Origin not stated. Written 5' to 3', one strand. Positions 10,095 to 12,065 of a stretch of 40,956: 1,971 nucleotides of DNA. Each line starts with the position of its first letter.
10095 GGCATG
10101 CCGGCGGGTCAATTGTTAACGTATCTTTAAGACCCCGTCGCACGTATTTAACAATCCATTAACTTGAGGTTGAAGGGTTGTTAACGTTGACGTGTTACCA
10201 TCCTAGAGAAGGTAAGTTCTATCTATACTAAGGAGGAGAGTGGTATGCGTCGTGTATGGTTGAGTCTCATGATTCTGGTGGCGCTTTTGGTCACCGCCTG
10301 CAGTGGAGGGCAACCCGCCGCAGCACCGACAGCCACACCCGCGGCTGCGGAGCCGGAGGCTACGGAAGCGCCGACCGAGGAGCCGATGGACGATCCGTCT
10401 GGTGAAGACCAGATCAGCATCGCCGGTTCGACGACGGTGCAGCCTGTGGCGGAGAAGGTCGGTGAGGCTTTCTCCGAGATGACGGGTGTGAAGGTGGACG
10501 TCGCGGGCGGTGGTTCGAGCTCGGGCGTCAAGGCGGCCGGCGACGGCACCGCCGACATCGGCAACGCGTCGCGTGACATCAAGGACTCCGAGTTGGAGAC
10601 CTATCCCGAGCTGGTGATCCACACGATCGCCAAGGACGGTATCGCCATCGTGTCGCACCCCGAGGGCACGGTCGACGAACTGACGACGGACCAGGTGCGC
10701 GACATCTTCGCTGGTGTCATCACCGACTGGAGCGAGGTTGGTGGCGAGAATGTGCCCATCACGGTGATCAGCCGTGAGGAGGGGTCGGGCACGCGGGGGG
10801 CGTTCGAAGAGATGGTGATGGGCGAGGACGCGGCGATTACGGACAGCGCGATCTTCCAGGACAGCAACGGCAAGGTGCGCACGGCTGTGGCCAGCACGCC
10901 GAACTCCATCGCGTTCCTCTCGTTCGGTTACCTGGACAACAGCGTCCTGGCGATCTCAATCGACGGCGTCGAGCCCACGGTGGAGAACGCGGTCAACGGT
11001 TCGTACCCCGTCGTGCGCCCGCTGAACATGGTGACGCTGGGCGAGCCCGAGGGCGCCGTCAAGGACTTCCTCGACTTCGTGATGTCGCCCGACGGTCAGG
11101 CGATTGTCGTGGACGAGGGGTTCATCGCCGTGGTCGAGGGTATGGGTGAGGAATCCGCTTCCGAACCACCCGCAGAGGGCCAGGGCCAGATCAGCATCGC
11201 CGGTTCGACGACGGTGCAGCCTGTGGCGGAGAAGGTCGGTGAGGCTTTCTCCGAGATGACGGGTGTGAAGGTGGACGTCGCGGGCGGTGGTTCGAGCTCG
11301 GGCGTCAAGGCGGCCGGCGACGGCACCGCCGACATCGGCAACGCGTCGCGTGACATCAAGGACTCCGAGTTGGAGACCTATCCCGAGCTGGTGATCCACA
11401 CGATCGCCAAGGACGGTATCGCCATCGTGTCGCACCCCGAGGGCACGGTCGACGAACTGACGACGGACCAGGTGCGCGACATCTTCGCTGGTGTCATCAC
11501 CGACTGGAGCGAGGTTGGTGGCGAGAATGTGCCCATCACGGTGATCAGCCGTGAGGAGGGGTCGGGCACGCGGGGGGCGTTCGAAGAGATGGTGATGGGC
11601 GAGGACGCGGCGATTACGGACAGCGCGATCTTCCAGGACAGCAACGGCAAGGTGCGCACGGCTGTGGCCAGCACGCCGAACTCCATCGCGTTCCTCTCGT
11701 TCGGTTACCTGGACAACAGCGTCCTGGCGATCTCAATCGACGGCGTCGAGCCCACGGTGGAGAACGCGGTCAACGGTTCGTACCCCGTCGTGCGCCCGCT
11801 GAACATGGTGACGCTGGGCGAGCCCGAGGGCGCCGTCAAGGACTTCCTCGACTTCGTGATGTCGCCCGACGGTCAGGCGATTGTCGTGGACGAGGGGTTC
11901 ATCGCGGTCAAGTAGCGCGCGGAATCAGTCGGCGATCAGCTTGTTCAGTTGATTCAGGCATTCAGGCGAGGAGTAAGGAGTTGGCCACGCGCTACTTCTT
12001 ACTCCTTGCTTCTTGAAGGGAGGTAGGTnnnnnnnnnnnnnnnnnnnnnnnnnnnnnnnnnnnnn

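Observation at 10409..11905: Base-perfect 720-bp in-frame tandem duplication creates a two-domain PstS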

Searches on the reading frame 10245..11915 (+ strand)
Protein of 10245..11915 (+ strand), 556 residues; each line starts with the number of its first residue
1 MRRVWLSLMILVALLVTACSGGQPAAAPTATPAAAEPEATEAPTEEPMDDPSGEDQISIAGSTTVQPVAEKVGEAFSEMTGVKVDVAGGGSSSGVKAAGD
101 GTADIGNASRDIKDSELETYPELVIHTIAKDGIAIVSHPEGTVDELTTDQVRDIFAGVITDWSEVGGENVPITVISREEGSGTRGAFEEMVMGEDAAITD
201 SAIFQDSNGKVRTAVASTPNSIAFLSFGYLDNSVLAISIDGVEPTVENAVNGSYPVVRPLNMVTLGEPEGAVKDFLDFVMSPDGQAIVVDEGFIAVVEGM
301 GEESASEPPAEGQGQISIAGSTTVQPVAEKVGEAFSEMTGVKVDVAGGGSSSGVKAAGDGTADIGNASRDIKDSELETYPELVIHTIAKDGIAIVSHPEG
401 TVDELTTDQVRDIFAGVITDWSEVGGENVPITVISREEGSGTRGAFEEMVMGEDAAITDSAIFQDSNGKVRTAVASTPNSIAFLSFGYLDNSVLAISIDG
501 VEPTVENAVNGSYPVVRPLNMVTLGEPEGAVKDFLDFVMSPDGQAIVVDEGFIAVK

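Call 4: search_protein_families(library=pfam, proteins=[window:10245-11915:+])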
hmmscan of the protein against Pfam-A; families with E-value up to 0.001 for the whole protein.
window:10245-11915:+ (556 aa): 5 families
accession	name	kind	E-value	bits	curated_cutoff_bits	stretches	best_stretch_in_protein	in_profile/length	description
PF12849.12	PBP_like_2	-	9.2e-93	311.3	27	2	306-541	2-266/267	PBP superfamily domain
PF12727.12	PBP_like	-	3.1e-22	79.1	27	2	78-224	6-149/193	PBP superfamily domain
PF13531.11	SBP_bac_11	-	6.4e-18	65.8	25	2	58-293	2-226/227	Bacterial extracellular solute-binding protein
PF01547.30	SBP_bac_1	-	9.6e-12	45.9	26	2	67-286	9-307/307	Bacterial extracellular solute-binding protein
PF13343.11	SBP_bac_6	-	4.2e-05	23.6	24.6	0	256-296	179-219/245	Bacterial extracellular solute-binding protein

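Call 6: find_homologous_proteins(query=window:10245-11912:+, max_evalue=1e-20)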
Query window:10245-11912:+ (556 aa): 3829 proteins with E <= 1e-20 among 8000 candidates; the best 120 are listed.
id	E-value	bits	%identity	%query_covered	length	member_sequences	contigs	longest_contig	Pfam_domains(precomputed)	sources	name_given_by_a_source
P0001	0.0e+0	1525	69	100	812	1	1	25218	PF13531.12,PF12727.13,PF13343.12,PF26881.1,PF01547.31,PF12849.13,PF03466.26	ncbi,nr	ncbi:MAG: phosphate ABC transporter substrate-binding protein [Anaerolineae bacterium]|nr:phosphate 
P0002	0.0e+0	1267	60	99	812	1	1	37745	PF13531.12,PF12727.13,PF02563.22,PF13343.12,PF01547.31,PF12849.13,PF03466.26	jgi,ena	-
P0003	0.0e+0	1267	59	99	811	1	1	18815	PF13531.12,PF12727.13,PF02563.22,PF13343.12,PF01547.31,PF12849.13,PF03466.26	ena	-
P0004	0.0e+0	1245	59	100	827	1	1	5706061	PF13531.12,PF12727.13,PF13343.12,PF26881.1,PF01547.31,PF12849.13,PF03466.26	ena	-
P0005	0.0e+0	1179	100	100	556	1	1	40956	PF13531.12,PF12727.13,PF01547.31,PF12849.13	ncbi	ncbi:MAG: phosphate ABC transporter substrate-binding protein PstS family protein [Anaerolineae bact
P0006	0.0e+0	1153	54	100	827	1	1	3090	PF13531.12,PF12727.13,PF13343.12,PF01547.31,PF12849.13,PF03466.26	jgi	jgi:phosphate transport system substrate-binding protein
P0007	0.0e+0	1149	56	98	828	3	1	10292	PF13531.12,PF13416.12,PF12727.13,PF13343.12,PF12886.13,PF01547.31,PF12849.13,PF03466.26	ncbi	-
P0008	0.0e+0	1128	58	90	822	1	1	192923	PF13531.12,PF13416.12,PF12727.13,PF13343.12,PF12886.13,PF01547.31,PF12849.13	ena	-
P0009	0.0e+0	1103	52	99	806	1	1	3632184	PF13531.12,PF12727.13,PF13343.12,PF01547.31,PF12849.13,PF03466.26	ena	-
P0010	0.0e+0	1093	55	90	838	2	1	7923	PF13531.12,PF12727.13,PF13343.12,PF26881.1,PF01547.31,PF12849.13,PF03466.26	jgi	jgi:phosphate transport system substrate-binding protein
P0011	0.0e+0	1071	53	100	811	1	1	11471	PF13531.12,PF12727.13,PF13343.12,PF26881.1,PF01547.31,PF12849.13,PF03466.26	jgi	jgi:phosphate transport system substrate-binding protein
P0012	0.0e+0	1068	52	100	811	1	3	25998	PF13531.12,PF12727.13,PF13343.12,PF26881.1,PF01547.31,PF12849.13,PF03466.26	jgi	jgi:phosphate transport system substrate-binding protein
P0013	0.0e+0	1028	60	90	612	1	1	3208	PF13531.12,PF12727.13,PF13343.12,PF01547.31,PF12849.13,PF03466.26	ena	-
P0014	0.0e+0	1023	54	100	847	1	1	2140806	PF13531.12,PF13416.12,PF12727.13,PF13343.12,PF01547.31,PF12849.13,PF03466.26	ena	-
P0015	2.2e-296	1002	56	90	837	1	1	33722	PF13531.12,PF13416.12,PF12727.13,PF13343.12,PF12886.13,PF01547.31,PF12849.13,PF03466.26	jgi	jgi:phosphate transport system substrate-binding protein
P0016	2.2e-291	985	53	100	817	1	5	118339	PF13531.12,PF13416.12,PF12727.13,PF13343.12,PF01547.31,PF12849.13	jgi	jgi:phosphate transport system substrate-binding protein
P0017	6.6e-291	984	56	90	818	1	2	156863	PF13531.12,PF13416.12,PF12727.13,PF13343.12,PF01547.31,PF12849.13,PF03466.26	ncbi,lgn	-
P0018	1.0e-289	980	57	93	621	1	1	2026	PF13531.12,PF13416.12,PF12727.13,PF16775.11,PF13343.12,PF01547.31,PF12849.13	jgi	jgi:phosphate transport system substrate-binding protein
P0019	1.5e-288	976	53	99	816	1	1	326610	PF13531.12,PF13416.12,PF12727.13,PF13343.12,PF01547.31,PF12849.13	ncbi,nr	ncbi:phosphate ABC transporter substrate-binding protein [bacterium]|nr:phosphate ABC transporter su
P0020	2.5e-288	975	57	90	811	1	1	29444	PF02406.23,PF13531.12,PF13416.12,PF12727.13,PF13343.12,PF01547.31,PF12849.13,PF03466.26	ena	-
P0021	2.7e-288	975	57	90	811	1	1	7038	PF02406.23,PF13531.12,PF13416.12,PF12727.13,PF13343.12,PF01547.31,PF12849.13,PF03466.26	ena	-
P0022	2.2e-287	972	53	99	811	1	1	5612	PF13531.12,PF13416.12,PF12727.13,PF13343.12,PF01547.31,PF12849.13,PF03466.26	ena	-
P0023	1.8e-285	966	56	90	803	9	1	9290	PF13531.12,PF12727.13,PF13343.12,PF01547.31,PF12849.13,PF03466.26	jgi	jgi:phosphate transport system substrate-binding protein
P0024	1.5e-281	953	55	90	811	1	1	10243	PF13531.12,PF13416.12,PF12727.13,PF13343.12,PF01547.31,PF12849.13,PF03466.26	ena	-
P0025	1.8e-281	953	52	99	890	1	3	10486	PF13531.12,PF13416.12,PF12727.13,PF13343.12,PF01547.31,PF12849.13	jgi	jgi:phosphate transport system substrate-binding protein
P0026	8.6e-280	947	62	94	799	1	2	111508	PF13531.12,PF12727.13,PF13343.12,PF01547.31,PF12849.13,PF03466.26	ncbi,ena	-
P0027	7.8e-276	934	56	99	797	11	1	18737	PF13531.12,PF12727.13,PF13343.12,PF01547.31,PF12849.13,PF03466.26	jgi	-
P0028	1.2e-267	907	58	90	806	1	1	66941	PF13531.12,PF12727.13,PF13343.12,PF01547.31,PF12849.13,PF03466.26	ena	-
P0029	2.0e-249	847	57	90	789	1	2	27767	PF13531.12,PF12727.13,PF13343.12,PF01547.31,PF12849.13,PF03466.26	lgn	-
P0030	2.7e-246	836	76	93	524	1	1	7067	PF13531.12,PF12727.13,PF13343.12,PF01547.31,PF12849.13,PF03466.26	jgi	jgi:phosphate transport system substrate-binding protein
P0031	9.4e-246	835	54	99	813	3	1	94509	PF13531.12,PF12727.13,PF13343.12,PF01547.31,PF12849.13,PF03466.26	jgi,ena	-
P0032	3.3e-241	820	53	99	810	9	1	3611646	PF13531.12,PF13416.12,PF12727.13,PF13343.12,PF26881.1,PF01547.31,PF12849.13,PF03466.26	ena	-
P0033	1.2e-237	808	70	100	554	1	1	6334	PF13531.12,PF12727.13,PF13343.12,PF01547.31,PF12849.13,PF03466.26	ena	-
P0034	4.3e-235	800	53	98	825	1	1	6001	PF13531.12,PF12727.13,PF01547.31,PF12849.13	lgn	-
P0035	4.8e-234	796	51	100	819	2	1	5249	PF13531.12,PF12727.13,PF13343.12,PF01547.31,PF12849.13,PF03466.26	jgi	jgi:phosphate transport system substrate-binding protein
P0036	1.4e-233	795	79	85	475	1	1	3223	PF13531.12,PF12727.13,PF13343.12,PF01547.31,PF12849.13,PF03466.26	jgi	jgi:phosphate transport system substrate-binding protein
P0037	3.0e-220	751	66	99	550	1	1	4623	PF13531.12,PF12727.13,PF13343.12,PF01547.31,PF12849.13,PF03466.26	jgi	jgi:phosphate transport system substrate-binding protein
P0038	3.7e-220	750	44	99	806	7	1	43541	PF13531.12,PF12727.13,PF01547.31,PF12849.13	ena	-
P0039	9.0e-215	732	54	89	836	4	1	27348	PF13531.12,PF13416.12,PF12727.13,PF13343.12,PF01547.31,PF12849.13,PF03466.26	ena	-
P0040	6.6e-203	693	63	97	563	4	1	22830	PF13531.12,PF12727.13,PF13343.12,PF01547.31,PF12849.13,PF03466.26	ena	-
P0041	5.3e-201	687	64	92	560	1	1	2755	PF13531.12,PF12727.13,PF02563.22,PF01547.31,PF12849.13,PF03466.26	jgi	jgi:phosphate transport system substrate-binding protein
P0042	9.3e-201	686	62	97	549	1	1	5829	PF13531.12,PF12727.13,PF13343.12,PF01547.31,PF12849.13,PF03466.26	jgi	jgi:phosphate transport system substrate-binding protein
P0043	3.0e-200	685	66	90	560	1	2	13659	PF13531.12,PF12727.13,PF01547.31,PF12849.13,PF03466.26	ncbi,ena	-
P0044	3.0e-200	685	66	90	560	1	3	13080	PF13531.12,PF12727.13,PF01547.31,PF12849.13,PF03466.26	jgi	-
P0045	5.5e-200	684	63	96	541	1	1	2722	PF13531.12,PF12727.13,PF01547.31,PF12849.13,PF03466.26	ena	-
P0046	8.0e-200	683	65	90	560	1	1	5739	PF13531.12,PF12727.13,PF01547.31,PF12849.13,PF03466.26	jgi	-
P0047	1.3e-199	682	62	97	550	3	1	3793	PF13531.12,PF12727.13,PF13343.12,PF01547.31,PF12849.13,PF03466.26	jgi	jgi:phosphate transport system substrate-binding protein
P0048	3.1e-198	678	48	91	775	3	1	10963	PF13531.12,PF13416.12,PF12727.13,PF13343.12,PF01547.31,PF12849.13,PF03466.26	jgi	-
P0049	3.4e-198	678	62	97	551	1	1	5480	PF13531.12,PF12727.13,PF13343.12,PF01547.31,PF12849.13,PF03466.26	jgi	jgi:phosphate transport system substrate-binding protein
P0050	8.5e-196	670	61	96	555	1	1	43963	PF13531.12,PF12727.13,PF13343.12,PF01547.31,PF12849.13,PF03466.26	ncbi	-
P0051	1.3e-192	659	59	100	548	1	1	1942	PF13531.12,PF12727.13,PF13343.12,PF01547.31,PF12849.13,PF03466.26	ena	-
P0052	1.6e-192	659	59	100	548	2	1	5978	PF13531.12,PF12727.13,PF02563.22,PF13343.12,PF01547.31,PF12849.13,PF03466.26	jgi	jgi:phosphate transport system substrate-binding protein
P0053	1.0e-191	656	45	72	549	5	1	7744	PF13531.12,PF12727.13,PF01547.31,PF12849.13,PF03466.26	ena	-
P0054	2.1e-190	652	60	100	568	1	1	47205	PF13531.12,PF12727.13,PF13343.12,PF01547.31,PF12849.13,PF03466.26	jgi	jgi:phosphate transport system substrate-binding protein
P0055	5.2e-189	647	57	99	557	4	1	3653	PF13531.12,PF12727.13,PF01547.31,PF12849.13,PF03466.26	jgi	jgi:phosphate transport system substrate-binding protein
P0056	9.3e-188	643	60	91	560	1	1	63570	PF13531.12,PF12727.13,PF13343.12,PF01547.31,PF12849.13,PF03466.26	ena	-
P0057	1.3e-187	643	57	100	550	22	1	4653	PF13531.12,PF12727.13,PF13343.12,PF01547.31,PF12849.13,PF03466.26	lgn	-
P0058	5.8e-187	641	60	100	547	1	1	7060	PF13531.12,PF12727.13,PF02563.22,PF01547.31,PF12849.13,PF03466.26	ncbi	-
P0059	8.7e-187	640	60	100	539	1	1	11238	PF13531.12,PF12727.13,PF13343.12,PF01547.31,PF12849.13,PF03466.26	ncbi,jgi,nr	ncbi:MAG: phosphate ABC transporter substrate-binding protein PstS family protein [Chloroflexi bacte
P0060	2.5e-186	639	57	100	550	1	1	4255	PF13531.12,PF12727.13,PF13343.12,PF01547.31,PF12849.13,PF03466.26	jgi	jgi:phosphate transport system substrate-binding protein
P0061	4.3e-186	638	89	62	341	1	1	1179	PF13531.12,PF12727.13,PF13343.12,PF12849.13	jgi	jgi:phosphate transport system substrate-binding protein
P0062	8.7e-186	637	56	100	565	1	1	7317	PF13531.12,PF12727.13,PF13343.12,PF01547.31,PF12849.13,PF03466.26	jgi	jgi:phosphate transport system substrate-binding protein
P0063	8.0e-185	634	58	100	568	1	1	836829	PF13531.12,PF12727.13,PF13343.12,PF01547.31,PF12849.13,PF03466.26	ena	-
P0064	9.2e-185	633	60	90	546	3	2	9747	PF13531.12,PF12727.13,PF13343.12,PF01547.31,PF12849.13,PF03466.26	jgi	jgi:phosphate transport system substrate-binding protein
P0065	1.6e-184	633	58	100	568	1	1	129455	PF13531.12,PF12727.13,PF13343.12,PF01547.31,PF12849.13,PF03466.26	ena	-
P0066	2.7e-184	632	58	90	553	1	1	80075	PF13531.12,PF12727.13,PF13343.12,PF01547.31,PF12849.13,PF03466.26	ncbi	-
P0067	2.9e-183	629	61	92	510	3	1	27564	PF13531.12,PF12727.13,PF01547.31,PF12849.13,PF03466.26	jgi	-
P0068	3.0e-183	628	59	90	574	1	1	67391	PF13531.12,PF12727.13,PF13343.12,PF01547.31,PF12849.13,PF03466.26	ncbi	-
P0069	1.0e-182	627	58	100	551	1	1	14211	PF13531.12,PF12727.13,PF13343.12,PF01547.31,PF12849.13,PF03466.26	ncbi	-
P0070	4.7e-181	621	57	100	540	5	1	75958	PF13531.12,PF12727.13,PF01547.31,PF12849.13,PF03466.26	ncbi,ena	-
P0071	6.4e-181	621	58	90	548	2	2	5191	PF13531.12,PF12727.13,PF01547.31,PF12849.13,PF03466.26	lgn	-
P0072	7.7e-181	621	56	99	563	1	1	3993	PF13531.12,PF13416.12,PF12727.13,PF13343.12,PF01547.31,PF12849.13,PF03466.26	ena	-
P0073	8.5e-181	620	61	90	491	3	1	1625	PF13531.12,PF12727.13,PF13343.12,PF01547.31,PF12849.13,PF03466.26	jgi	jgi:phosphate transport system substrate-binding protein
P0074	1.0e-180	620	57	100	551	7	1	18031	PF13531.12,PF12727.13,PF13343.12,PF01547.31,PF12849.13,PF03466.26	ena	-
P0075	9.7e-180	617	55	100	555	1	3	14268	PF13531.12,PF12727.13,PF13343.12,PF01547.31,PF12849.13,PF03466.26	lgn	-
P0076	1.2e-179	617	56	100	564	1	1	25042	PF13531.12,PF12727.13,PF13343.12,PF01547.31,PF12849.13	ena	-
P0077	1.3e-178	613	60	94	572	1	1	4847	PF13531.12,PF12727.13,PF01547.31,PF12849.13,PF03466.26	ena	-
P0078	6.2e-178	611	57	100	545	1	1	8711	PF13531.12,PF12727.13,PF13343.12,PF01547.31,PF12849.13,PF03466.26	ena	-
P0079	2.5e-174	599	55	100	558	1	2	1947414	PF13531.12,PF12727.13,PF13343.12,PF01547.31,PF12849.13,PF03466.26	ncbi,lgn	-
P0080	1.7e-173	596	55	100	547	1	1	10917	PF13531.12,PF12727.13,PF13343.12,PF01547.31,PF12849.13,PF03466.26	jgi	jgi:phosphate transport system substrate-binding protein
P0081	9.0e-173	594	44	70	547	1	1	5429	PF13531.12,PF12727.13,PF01547.31,PF12849.13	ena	-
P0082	1.2e-172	594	53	100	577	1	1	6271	PF13531.12,PF12727.13,PF01547.31,PF12849.13,PF03466.26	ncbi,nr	ncbi:MAG: phosphate ABC transporter substrate-binding protein [Chloroflexota bacterium]|nr:phosphate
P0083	3.8e-171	589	54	97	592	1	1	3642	PF13531.12,PF12727.13,PF13343.12,PF01547.31,PF12849.13,PF03466.26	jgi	jgi:phosphate transport system substrate-binding protein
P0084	5.9e-171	588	56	97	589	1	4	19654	PF13531.12,PF12727.13,PF13343.12,PF01547.31,PF12849.13,PF03466.26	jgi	jgi:phosphate transport system substrate-binding protein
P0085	7.8e-171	588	56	100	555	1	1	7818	PF13531.12,PF12727.13,PF13343.12,PF01547.31,PF12849.13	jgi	-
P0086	1.1e-170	587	55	100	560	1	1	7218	PF13531.12,PF12727.13,PF13343.12,PF01547.31,PF12849.13,PF03466.26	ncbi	ncbi:MAG: phosphate ABC transporter substrate-binding protein [Anaerolineales bacterium]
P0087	1.4e-170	587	56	97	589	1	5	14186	PF13531.12,PF12727.13,PF13343.12,PF01547.31,PF12849.13,PF03466.26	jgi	jgi:phosphate transport system substrate-binding protein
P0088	1.7e-170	586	56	97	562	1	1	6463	PF13531.12,PF12727.13,PF13343.12,PF01547.31,PF12849.13,PF03466.26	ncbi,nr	ncbi:MAG: phosphate ABC transporter substrate-binding protein, partial [Chloroflexota bacterium]|nr:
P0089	2.0e-170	586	56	97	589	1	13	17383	PF13531.12,PF12727.13,PF13343.12,PF01547.31,PF12849.13,PF03466.26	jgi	jgi:phosphate transport system substrate-binding protein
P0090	2.3e-170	586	59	88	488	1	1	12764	PF13531.12,PF12727.13,PF01547.31,PF12849.13,PF03466.26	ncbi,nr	ncbi:MAG: phosphate ABC transporter substrate-binding protein, partial [Anaerolineae bacterium]|nr:p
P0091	2.8e-170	586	55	100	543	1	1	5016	PF13531.12,PF12727.13,PF13343.12,PF01547.31,PF12849.13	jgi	jgi:phosphate transport system substrate-binding protein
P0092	2.9e-170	586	54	100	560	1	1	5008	PF13531.12,PF12727.13,PF13343.12,PF01547.31,PF12849.13,PF03466.26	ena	-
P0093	4.7e-170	585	55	100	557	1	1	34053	PF13531.12,PF12727.13,PF13343.12,PF01547.31,PF12849.13,PF03466.26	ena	-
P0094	6.6e-170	584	55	100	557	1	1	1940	PF13531.12,PF12727.13,PF13343.12,PF01547.31,PF12849.13,PF03466.26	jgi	-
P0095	4.5e-169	582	58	90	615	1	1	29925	PF13531.12,PF12727.13,PF13343.12,PF01547.31,PF12849.13,PF03466.26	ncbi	-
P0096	6.3e-169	581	55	100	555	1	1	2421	PF13531.12,PF12727.13,PF13343.12,PF01547.31,PF12849.13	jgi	jgi:phosphate transport system substrate-binding protein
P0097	8.8e-169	581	55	100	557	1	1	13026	PF13531.12,PF12727.13,PF13343.12,PF01547.31,PF12849.13,PF03466.26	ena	-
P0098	2.9e-168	579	54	100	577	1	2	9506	PF13531.12,PF12727.13,PF01547.31,PF12849.13,PF03466.26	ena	-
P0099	1.3e-167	577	56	90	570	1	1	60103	PF13531.12,PF12727.13,PF01547.31,PF12849.13,PF03466.26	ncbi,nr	ncbi:MAG: phosphate transport system substrate-binding protein [Chloroflexota bacterium]|nr:phosphat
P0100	3.0e-167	576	55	99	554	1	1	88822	PF13531.12,PF12727.13,PF01547.31,PF12849.13,PF03466.26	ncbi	ncbi:MAG: phosphate ABC transporter substrate-binding protein [Anaerolineae bacterium]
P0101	2.2e-166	573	56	92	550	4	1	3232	PF13531.12,PF13416.12,PF12727.13,PF13343.12,PF01547.31,PF12849.13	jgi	jgi:phosphate transport system substrate-binding protein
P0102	3.8e-166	572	54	100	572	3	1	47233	PF13531.12,PF12727.13,PF01547.31,PF12849.13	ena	-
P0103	9.7e-166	571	55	99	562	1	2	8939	PF13531.12,PF12727.13,PF12849.13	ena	-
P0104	1.5e-165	570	54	100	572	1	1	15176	PF13531.12,PF12727.13,PF01547.31,PF12849.13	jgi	jgi:phosphate transport system substrate-binding protein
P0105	4.7e-165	568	59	91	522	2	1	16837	PF13531.12,PF12727.13,PF01547.31,PF12849.13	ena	-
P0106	9.8e-165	567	52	100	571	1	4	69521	PF13531.12,PF12727.13,PF13343.12,PF01547.31,PF12849.13,PF03466.26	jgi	jgi:phosphate transport system substrate-binding protein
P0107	2.0e-164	566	54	99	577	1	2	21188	PF13531.12,PF12727.13,PF13343.12,PF01547.31,PF12849.13,PF03466.26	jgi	jgi:phosphate transport system substrate-binding protein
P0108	4.6e-164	565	55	90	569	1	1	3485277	PF13531.12,PF12727.13,PF01547.31,PF12849.13,PF03466.26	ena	-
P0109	5.7e-164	565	51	100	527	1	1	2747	PF13531.12,PF13416.12,PF12727.13,PF13343.12,PF01547.31,PF12849.13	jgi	jgi:phosphate transport system substrate-binding protein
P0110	1.4e-163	564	58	90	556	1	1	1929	PF13531.12,PF12727.13,PF01547.31,PF12849.13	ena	-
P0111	1.6e-163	563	53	100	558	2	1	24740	PF13531.12,PF12727.13,PF01547.31,PF12849.13,PF03466.26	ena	-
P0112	3.4e-163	562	53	100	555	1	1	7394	PF13531.12,PF13416.12,PF12727.13,PF13343.12,PF01547.31,PF12849.13,PF03466.26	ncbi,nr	ncbi:MAG: phosphate ABC transporter substrate-binding protein [Anaerolineaceae bacterium]|nr:phospha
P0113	3.4e-163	562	53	100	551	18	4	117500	PF13531.12,PF12727.13,PF13343.12,PF01547.31,PF12849.13,PF03466.26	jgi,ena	-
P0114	3.6e-163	562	58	91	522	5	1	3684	PF13531.12,PF12727.13,PF13343.12,PF01547.31,PF12849.13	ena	-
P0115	8.8e-163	561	53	99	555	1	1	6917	PF13531.12,PF12727.13,PF13343.12,PF01547.31,PF12849.13,PF03466.26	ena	-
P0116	2.0e-162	560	53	100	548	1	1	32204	PF13531.12,PF13416.12,PF12727.13,PF13343.12,PF01547.31,PF12849.13,PF03466.26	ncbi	-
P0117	9.7e-162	557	53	100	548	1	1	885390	PF13531.12,PF13416.12,PF12727.13,PF13343.12,PF01547.31,PF12849.13,PF03466.26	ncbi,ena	-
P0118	1.3e-161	557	52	99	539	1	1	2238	PF13531.12,PF12727.13,PF13343.12,PF01547.31,PF12849.13,PF03466.26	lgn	-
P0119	1.6e-161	557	57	90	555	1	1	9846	PF13531.12,PF12727.13,PF01547.31,PF12849.13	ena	-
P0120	2.3e-161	556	53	100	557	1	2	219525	PF13531.12,PF12727.13,PF13343.12,PF01547.31,PF12849.13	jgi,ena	-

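Call 7: find_encoding_contigs(protein=window:10245-11912:+, flank=6000, max_places=10)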
Protein window:10245-11912:+ (556 aa): no gene with exactly this product is on record in the collection.
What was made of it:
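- Tried and rejected: Exact-protein look-up of the window PstS in the contig index found nothing (call 7).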
